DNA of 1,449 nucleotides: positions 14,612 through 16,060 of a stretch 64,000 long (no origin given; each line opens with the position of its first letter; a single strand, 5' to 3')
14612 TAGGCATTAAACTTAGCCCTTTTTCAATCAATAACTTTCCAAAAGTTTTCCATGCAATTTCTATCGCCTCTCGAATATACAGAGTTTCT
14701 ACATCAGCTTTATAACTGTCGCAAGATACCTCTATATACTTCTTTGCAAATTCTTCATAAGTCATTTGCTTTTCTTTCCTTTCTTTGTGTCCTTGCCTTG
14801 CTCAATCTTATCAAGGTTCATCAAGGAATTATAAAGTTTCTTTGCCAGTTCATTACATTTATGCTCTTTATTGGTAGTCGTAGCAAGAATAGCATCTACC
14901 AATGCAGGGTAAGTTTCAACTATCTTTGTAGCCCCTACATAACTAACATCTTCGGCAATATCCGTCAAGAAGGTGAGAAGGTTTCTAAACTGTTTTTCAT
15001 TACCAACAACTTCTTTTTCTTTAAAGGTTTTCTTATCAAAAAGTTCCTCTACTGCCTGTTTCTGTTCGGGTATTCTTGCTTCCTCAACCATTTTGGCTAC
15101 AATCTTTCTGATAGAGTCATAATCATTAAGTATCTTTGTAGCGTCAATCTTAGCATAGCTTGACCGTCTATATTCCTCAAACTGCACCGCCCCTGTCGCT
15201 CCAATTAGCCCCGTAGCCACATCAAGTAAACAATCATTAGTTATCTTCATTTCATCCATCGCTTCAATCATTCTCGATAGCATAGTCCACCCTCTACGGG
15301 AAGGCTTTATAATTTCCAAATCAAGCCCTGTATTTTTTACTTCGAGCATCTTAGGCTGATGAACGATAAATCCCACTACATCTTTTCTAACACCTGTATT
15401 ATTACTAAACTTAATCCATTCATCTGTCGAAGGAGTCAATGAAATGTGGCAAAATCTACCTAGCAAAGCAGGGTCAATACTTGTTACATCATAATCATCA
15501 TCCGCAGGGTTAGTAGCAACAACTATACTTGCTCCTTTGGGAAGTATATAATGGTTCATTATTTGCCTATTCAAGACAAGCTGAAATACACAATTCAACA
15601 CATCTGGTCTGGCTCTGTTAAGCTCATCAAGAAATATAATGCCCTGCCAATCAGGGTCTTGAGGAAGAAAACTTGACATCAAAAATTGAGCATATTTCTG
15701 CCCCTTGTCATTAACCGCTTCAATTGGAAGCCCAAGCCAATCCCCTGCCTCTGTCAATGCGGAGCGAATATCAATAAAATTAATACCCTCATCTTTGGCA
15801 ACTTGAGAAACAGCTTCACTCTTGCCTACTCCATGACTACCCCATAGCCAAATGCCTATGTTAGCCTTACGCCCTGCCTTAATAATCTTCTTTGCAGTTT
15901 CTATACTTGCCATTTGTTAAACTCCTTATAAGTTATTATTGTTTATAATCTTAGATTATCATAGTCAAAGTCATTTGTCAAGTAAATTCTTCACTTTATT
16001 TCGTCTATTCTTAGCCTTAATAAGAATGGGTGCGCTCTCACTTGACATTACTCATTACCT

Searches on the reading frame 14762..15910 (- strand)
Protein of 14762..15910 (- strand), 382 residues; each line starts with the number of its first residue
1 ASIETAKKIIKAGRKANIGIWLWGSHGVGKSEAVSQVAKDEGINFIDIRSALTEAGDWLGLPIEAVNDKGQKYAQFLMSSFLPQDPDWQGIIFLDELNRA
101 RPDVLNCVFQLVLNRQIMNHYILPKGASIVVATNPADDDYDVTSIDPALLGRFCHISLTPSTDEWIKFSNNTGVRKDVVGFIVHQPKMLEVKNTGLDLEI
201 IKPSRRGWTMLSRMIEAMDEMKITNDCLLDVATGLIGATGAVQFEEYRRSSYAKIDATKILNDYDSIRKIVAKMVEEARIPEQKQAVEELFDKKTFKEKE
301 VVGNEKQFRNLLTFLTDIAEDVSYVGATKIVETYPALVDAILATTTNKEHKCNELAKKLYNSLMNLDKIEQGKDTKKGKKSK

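Call 46: search_protein_families(library=pfam, proteins=[window:14762-15910:-], max_evalue=0.01)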
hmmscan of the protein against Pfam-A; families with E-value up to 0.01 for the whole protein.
window:14762-15910:- (382 aa): 2 families
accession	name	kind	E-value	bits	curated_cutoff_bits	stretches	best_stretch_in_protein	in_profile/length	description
PF00004.35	AAA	-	8.2e-07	30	21.2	1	21-156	2-126/131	ATPase family associated with various cellular activities (AAA)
PF07728.20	AAA_5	-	8.2e-07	29.5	22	1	22-153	4-139/139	AAA domain (dynein-related subfamily)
